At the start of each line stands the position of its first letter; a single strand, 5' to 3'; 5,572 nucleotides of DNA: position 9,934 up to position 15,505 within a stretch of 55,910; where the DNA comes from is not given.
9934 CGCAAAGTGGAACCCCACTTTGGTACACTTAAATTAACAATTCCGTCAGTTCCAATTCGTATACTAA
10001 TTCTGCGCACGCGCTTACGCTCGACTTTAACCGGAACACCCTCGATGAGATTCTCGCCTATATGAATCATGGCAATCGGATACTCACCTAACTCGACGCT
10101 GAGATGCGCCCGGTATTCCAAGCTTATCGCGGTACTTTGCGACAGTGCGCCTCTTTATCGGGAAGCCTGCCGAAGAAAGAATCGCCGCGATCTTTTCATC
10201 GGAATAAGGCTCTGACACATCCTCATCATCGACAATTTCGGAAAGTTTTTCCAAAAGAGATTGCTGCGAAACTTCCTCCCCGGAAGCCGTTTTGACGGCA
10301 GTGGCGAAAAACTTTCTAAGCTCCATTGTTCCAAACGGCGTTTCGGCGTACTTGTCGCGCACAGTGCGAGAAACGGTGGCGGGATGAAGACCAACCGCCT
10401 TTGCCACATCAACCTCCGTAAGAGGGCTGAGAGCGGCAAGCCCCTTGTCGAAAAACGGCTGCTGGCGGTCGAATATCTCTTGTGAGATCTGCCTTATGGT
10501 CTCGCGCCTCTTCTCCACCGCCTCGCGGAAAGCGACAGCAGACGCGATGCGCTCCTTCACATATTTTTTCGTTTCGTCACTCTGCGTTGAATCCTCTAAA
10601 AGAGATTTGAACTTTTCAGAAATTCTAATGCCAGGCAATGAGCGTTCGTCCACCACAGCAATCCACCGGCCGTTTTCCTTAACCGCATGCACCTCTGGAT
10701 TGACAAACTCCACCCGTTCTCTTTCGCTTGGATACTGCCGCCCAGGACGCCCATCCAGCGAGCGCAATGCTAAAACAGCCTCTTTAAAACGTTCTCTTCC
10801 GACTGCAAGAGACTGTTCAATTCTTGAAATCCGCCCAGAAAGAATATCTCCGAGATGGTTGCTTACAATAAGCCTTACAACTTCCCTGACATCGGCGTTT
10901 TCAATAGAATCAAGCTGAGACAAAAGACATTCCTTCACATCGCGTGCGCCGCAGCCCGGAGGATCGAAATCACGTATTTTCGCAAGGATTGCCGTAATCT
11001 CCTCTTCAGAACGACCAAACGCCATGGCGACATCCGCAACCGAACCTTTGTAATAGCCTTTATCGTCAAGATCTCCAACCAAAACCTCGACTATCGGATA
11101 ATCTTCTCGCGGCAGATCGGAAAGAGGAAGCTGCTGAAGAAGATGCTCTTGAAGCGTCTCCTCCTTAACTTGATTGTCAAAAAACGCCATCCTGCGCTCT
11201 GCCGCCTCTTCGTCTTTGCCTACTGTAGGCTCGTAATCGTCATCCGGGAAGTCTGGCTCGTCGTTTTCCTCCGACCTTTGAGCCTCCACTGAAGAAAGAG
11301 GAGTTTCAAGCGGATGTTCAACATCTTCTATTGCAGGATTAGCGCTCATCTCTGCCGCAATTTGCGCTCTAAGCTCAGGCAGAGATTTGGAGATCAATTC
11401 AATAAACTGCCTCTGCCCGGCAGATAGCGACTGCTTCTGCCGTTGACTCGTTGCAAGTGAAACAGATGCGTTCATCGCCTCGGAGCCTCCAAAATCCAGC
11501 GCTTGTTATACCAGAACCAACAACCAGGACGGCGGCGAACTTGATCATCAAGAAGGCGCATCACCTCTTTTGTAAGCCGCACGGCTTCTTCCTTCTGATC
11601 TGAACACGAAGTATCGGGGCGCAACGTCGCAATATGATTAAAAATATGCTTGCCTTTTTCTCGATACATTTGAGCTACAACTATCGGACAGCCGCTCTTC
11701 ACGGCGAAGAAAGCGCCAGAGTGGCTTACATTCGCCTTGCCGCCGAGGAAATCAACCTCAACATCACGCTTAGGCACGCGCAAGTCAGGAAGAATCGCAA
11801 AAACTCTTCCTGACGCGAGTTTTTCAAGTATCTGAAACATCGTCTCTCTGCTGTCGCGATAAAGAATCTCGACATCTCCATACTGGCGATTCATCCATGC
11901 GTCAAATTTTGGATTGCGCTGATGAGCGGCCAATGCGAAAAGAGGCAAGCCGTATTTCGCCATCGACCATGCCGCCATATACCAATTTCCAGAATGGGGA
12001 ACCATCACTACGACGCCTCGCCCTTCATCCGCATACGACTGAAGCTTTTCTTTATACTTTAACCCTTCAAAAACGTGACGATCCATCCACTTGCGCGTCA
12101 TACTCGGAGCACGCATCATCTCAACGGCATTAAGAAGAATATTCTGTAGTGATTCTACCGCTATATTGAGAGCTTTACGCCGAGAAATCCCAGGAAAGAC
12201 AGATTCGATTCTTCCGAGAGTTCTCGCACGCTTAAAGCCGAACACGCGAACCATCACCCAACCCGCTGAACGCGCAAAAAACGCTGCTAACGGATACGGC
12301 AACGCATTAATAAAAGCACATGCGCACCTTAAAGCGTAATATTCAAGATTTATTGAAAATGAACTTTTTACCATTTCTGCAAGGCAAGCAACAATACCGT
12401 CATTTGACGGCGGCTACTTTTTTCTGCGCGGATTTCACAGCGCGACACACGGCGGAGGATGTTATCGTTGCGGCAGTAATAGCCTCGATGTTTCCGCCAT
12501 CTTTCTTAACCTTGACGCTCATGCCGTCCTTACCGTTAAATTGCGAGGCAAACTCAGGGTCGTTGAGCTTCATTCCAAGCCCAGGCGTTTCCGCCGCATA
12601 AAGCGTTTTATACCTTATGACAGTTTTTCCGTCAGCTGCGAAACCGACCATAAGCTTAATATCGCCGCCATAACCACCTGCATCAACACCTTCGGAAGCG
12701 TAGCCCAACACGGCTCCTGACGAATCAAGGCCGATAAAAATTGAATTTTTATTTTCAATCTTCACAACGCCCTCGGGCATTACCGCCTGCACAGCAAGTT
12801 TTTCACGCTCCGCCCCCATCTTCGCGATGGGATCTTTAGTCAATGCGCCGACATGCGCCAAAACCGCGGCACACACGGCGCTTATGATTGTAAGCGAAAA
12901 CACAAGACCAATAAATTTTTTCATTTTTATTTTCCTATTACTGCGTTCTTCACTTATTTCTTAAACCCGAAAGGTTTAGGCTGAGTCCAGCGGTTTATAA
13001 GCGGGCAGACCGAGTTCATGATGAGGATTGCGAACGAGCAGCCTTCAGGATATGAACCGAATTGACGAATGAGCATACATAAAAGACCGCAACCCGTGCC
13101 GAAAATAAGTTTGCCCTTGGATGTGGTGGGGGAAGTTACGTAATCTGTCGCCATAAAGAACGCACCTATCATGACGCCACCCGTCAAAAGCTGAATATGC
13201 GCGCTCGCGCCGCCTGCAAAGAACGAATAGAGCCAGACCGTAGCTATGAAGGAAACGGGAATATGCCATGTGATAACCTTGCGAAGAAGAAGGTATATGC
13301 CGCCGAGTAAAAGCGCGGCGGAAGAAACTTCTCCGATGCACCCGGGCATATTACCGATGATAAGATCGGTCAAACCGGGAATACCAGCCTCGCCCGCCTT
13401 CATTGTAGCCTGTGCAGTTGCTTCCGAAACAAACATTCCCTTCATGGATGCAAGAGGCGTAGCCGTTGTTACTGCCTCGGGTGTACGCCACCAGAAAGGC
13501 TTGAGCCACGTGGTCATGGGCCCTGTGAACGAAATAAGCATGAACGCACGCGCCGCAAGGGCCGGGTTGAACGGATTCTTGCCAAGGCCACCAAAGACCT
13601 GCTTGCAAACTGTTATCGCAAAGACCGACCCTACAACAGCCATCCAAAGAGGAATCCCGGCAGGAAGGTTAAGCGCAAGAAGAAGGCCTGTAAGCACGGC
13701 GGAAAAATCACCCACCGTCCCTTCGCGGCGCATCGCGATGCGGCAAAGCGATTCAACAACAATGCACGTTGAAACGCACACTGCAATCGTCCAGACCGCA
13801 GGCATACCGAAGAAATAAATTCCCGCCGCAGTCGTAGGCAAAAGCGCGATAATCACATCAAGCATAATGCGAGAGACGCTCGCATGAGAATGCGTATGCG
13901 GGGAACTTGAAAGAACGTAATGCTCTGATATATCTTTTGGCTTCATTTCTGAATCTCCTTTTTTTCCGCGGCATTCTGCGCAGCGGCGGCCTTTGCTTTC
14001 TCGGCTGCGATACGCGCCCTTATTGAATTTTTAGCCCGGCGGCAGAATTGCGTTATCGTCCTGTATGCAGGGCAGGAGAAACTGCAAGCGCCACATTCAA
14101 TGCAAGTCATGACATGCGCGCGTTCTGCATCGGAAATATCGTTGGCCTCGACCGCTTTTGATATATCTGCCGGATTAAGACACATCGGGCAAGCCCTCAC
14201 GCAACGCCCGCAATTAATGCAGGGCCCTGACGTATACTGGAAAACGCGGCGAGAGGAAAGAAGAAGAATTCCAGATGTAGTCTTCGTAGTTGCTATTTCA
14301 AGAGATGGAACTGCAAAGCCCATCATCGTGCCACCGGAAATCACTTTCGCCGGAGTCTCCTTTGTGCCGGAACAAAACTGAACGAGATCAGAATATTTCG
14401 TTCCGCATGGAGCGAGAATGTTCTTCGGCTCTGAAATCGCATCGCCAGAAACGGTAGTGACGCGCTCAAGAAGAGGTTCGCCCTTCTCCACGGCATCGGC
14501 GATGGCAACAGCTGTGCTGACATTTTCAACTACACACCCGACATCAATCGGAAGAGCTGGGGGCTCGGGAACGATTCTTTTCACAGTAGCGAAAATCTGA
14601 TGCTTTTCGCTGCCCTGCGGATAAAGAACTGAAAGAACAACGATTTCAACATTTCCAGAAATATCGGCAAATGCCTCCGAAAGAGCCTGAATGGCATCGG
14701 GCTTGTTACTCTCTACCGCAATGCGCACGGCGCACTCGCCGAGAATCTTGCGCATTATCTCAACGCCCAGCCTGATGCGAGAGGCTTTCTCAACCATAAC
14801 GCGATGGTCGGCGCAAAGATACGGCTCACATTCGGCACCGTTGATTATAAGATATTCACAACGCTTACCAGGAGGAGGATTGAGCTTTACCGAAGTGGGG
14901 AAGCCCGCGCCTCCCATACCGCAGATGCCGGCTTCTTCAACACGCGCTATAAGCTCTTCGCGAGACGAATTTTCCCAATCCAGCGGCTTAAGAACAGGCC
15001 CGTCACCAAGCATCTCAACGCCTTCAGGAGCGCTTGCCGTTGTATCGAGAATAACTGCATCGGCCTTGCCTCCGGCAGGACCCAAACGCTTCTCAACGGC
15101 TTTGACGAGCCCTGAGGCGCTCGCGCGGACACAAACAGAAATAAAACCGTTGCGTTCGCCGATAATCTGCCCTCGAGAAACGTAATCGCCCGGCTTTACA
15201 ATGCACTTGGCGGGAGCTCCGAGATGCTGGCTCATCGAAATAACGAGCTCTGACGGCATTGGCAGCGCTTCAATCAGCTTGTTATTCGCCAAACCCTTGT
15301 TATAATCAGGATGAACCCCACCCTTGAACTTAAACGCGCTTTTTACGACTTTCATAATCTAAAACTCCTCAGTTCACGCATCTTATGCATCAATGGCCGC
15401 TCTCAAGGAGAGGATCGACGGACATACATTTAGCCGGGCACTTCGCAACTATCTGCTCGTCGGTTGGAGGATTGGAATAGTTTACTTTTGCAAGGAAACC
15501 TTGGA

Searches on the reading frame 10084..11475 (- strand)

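Call 46: search_protein_families(library=pfam, proteins=[window:10084-11475:-], max_evalue=0.0001)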
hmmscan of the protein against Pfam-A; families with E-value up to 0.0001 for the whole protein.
window:10084-11475:- (463 aa): 3 families
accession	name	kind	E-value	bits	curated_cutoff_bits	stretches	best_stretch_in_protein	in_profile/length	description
PF04552.19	Sigma54_DBD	-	5.1e-50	169.8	22.8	1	304-461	2-159/160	Sigma-54, DNA binding domain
PF04963.19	Sigma54_CBD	-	1.1e-44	152.8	22.9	1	102-288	6-184/185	Sigma-54 factor, core binding domain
PF00309.25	Sigma54_AID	-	7.4e-08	32.6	23.8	1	7-50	2-45/46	Sigma-54 factor, Activator interacting domain (AID)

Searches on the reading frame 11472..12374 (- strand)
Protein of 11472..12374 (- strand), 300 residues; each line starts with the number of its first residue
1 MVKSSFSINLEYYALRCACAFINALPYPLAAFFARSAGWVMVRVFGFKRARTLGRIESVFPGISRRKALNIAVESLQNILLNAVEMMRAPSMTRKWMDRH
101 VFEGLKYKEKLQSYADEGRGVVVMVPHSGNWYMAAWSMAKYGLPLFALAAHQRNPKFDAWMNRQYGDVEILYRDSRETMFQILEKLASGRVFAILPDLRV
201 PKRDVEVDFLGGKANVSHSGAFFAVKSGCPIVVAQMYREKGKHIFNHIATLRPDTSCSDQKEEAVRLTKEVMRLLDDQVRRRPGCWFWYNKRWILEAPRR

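Call 46: search_protein_families(library=pfam, proteins=[window:11472-12374:-], max_evalue=0.0001)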
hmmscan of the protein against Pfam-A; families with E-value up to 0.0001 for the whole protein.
window:11472-12374:- (300 aa): 1 family
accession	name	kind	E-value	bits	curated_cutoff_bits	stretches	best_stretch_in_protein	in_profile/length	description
PF03279.18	Lip_A_acyltrans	-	2.8e-33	115.8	22.3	1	17-293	21-293/295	Bacterial lipid A biosynthesis acyltransferase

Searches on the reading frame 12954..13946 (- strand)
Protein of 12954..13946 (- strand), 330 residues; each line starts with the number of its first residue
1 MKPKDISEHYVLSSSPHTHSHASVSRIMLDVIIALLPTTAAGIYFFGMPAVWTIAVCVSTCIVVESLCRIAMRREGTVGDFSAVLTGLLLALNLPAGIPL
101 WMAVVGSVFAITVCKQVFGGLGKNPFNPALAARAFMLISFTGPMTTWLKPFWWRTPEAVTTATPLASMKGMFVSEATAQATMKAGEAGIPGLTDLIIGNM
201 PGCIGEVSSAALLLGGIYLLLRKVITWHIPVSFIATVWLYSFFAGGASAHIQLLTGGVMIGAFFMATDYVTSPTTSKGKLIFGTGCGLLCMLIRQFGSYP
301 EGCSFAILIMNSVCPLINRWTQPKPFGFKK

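Call 46: search_protein_families(library=pfam, proteins=[window:12954-13946:-], max_evalue=0.0001)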
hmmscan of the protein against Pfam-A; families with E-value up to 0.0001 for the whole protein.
window:12954-13946:- (330 aa): 1 family
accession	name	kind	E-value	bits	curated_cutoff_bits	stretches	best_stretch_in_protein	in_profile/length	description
PF03116.20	NQR2_RnfD_RnfE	-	5.4e-119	397.4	27.7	1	12-327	2-296/296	NQR2, RnfD, RnfE family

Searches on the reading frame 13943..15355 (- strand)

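Call 46: search_protein_families(library=pfam, proteins=[window:13943-15355:-], max_evalue=0.0001)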
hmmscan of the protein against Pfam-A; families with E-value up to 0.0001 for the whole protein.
window:13943-15355:- (470 aa): 11 families
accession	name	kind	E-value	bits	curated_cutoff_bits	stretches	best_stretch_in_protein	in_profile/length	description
PF01512.22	Complex1_51K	-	5e-43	147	31.2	1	139-286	1-149/150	Nuo51 FMN-binding domain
PF13375.12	RnfC_N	-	1.8e-31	108.6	25.6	1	9-105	2-98/101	RnfC Barrel sandwich hybrid domain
PF13237.11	Fer4_10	-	2.7e-07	30.9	25.5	1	377-429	7-53/53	4Fe-4S dicluster domain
PF10531.15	SLBB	-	3.1e-07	30.6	27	1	299-348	1-55/55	SLBB domain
PF13187.11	Fer4_9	-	6.1e-07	29.8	27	1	379-430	2-49/52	4Fe-4S dicluster domain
PF12797.12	Fer4_2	-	6.8e-07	29.3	24.5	0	378-390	9-21/22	4Fe-4S binding domain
PF13183.11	Fer4_8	-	1.6e-06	29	27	0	417-453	4-40/68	4Fe-4S dicluster domain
PF13534.11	Fer4_17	-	2.3e-05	25.3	22.2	1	379-430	2-58/61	4Fe-4S dicluster domain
PF12838.12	Fer4_7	-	5.1e-05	24.1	27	0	379-430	2-50/52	4Fe-4S dicluster domain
PF12837.12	Fer4_6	-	5.8e-05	23.3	25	0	372-391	2-21/24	4Fe-4S binding domain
PF00037.32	Fer4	-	8.5e-05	22.6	21.1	0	379-390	8-19/24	4Fe-4S binding domain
